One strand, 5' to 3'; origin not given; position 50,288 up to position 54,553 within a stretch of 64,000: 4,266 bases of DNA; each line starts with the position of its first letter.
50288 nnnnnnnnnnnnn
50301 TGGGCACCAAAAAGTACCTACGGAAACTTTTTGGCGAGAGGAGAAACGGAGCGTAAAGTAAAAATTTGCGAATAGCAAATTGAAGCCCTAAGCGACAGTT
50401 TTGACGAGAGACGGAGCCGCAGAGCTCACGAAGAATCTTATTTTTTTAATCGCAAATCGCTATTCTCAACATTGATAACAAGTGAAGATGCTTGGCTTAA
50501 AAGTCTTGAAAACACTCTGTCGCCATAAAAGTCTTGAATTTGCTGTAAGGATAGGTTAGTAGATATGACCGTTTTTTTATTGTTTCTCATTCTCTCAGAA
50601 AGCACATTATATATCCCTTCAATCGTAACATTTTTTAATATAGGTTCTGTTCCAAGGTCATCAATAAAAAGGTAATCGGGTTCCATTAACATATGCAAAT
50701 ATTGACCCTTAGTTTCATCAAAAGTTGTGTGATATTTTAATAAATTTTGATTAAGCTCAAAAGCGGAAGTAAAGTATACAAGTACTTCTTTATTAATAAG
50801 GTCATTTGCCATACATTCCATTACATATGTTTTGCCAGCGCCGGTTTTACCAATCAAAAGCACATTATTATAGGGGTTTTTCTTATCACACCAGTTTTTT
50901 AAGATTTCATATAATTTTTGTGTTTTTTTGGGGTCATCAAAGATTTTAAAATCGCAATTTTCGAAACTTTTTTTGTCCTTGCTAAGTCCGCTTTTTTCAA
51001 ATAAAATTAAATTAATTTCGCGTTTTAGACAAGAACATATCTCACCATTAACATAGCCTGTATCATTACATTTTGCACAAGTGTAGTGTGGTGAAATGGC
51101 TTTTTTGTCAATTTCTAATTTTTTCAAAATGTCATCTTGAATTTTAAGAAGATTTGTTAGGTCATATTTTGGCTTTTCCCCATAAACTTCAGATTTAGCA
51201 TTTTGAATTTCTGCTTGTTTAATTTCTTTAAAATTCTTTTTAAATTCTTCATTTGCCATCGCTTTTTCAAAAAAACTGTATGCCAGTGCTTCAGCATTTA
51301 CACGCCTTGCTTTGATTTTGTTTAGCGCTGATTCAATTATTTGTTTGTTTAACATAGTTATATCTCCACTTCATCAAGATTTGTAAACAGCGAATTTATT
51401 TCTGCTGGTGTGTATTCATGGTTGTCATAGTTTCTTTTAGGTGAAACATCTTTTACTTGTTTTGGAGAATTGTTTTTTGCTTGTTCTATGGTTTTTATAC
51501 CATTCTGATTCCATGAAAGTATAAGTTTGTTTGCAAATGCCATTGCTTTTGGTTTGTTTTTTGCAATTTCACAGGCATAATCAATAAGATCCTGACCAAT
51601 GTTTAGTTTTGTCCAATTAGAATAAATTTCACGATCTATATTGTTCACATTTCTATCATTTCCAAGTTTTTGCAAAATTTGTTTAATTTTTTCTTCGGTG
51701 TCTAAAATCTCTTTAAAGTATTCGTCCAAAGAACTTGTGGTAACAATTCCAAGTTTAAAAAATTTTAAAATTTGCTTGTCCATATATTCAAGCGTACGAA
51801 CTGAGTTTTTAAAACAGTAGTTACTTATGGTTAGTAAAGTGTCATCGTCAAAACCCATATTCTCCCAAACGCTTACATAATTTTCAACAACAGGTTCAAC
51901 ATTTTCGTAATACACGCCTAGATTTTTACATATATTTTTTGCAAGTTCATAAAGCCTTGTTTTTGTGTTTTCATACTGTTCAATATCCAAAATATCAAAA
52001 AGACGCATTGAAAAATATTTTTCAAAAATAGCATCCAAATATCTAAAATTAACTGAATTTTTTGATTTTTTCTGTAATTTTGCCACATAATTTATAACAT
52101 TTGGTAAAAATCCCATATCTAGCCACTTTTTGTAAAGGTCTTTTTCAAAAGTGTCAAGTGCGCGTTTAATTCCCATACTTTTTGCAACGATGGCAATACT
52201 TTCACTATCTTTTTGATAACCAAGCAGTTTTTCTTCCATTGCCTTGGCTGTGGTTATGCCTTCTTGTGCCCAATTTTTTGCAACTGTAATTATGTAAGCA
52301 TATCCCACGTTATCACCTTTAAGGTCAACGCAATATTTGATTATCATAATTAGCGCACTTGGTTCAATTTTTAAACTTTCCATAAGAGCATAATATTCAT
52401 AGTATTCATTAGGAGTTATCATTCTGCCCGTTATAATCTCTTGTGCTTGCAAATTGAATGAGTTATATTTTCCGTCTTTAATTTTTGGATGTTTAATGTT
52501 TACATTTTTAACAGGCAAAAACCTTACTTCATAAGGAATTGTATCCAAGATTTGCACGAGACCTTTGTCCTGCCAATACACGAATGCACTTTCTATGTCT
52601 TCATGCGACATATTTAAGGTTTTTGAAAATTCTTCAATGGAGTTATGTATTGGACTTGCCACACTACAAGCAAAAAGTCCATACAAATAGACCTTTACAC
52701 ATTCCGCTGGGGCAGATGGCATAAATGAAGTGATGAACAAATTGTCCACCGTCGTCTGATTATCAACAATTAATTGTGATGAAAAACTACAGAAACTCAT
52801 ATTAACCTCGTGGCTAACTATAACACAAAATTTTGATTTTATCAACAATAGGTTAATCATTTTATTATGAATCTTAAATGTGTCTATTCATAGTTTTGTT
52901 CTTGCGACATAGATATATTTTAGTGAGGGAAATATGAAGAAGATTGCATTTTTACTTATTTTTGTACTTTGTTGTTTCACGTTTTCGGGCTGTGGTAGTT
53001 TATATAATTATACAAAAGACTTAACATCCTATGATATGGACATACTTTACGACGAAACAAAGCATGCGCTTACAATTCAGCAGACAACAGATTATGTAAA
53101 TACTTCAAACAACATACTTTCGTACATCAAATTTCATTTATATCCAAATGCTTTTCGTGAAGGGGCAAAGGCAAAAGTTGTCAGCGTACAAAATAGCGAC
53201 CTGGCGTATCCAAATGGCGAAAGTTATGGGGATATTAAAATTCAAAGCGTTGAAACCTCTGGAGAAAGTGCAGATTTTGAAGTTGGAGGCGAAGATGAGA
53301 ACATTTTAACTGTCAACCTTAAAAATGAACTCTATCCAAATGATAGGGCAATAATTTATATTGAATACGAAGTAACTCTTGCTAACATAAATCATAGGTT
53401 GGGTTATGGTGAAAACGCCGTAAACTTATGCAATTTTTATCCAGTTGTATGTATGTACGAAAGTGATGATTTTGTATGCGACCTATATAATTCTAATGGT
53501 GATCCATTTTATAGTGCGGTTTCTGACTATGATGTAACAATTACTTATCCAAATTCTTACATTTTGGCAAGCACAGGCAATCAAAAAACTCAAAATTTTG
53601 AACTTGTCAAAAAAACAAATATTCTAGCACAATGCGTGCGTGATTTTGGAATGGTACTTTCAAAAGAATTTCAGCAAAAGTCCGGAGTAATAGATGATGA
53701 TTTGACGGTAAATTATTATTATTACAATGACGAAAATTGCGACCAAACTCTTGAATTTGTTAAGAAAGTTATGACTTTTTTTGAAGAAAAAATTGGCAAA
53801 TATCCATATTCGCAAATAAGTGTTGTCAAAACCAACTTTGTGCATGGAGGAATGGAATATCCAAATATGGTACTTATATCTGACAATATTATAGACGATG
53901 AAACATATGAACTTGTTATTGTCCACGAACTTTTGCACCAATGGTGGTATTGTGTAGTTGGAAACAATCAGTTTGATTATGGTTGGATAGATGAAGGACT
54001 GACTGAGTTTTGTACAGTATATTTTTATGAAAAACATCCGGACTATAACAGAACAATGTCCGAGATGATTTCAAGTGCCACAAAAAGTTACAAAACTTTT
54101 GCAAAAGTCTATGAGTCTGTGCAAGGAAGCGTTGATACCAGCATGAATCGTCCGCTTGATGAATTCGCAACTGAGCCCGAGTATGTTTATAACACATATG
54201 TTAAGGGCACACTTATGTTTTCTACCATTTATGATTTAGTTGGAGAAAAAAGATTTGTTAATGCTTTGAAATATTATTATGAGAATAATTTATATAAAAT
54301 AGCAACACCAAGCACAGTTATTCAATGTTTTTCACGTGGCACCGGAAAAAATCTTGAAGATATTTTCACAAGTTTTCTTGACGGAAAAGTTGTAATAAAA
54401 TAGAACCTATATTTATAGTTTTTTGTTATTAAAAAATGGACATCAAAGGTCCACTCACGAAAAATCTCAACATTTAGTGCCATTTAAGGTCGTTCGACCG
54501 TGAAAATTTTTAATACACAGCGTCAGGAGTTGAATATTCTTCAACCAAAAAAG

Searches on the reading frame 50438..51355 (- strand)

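Call 75: search_protein_families(library=pfam, proteins=[window:50438-51355:-], max_evalue=0.000001)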
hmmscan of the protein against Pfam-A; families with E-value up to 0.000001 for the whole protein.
window:50438-51355:- (305 aa): 2 families
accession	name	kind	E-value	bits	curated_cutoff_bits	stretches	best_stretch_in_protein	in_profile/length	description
PF01695.23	IstB_IS21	-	1.4e-17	64.5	24.1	1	126-304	59-233/238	IstB-like ATP binding protein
PF00308.24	Bac_DnaA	-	3e-07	31.2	23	1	159-285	31-155/162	Bacterial DnaA ATPAse domain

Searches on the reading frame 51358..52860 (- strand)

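Call 75: search_protein_families(library=pfam, proteins=[window:51358-52860:-], max_evalue=0.000001)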
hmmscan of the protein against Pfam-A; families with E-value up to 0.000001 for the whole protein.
window:51358-52860:- (500 aa): 1 family
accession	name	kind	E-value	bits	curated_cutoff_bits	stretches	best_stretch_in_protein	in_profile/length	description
PF07261.16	DnaB_2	-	1.6e-37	127.5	22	2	141-211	5-73/74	Replication initiation and membrane attachment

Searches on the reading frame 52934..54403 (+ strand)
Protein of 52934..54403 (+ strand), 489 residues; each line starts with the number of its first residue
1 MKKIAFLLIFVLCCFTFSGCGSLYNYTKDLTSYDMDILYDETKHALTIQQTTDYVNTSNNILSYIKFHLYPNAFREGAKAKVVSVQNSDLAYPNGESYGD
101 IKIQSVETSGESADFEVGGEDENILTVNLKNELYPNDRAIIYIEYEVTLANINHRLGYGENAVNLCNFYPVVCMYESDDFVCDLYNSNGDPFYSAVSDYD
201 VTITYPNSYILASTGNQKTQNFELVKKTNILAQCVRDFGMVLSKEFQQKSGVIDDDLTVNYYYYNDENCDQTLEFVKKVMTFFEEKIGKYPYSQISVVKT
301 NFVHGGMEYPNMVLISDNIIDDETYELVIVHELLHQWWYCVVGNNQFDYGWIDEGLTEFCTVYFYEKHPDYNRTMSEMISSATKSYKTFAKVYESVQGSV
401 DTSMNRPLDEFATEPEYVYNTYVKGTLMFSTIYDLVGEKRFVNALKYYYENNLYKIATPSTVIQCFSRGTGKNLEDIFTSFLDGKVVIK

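Call 75: search_protein_families(library=pfam, proteins=[window:52934-54403:+], max_evalue=0.000001)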
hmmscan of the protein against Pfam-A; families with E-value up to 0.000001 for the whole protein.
window:52934-54403:+ (489 aa): 1 family
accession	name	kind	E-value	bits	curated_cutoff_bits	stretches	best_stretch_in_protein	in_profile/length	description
PF01433.26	Peptidase_M1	-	8.1e-21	75.1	27.7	1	272-480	2-217/218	Peptidase family M1 domain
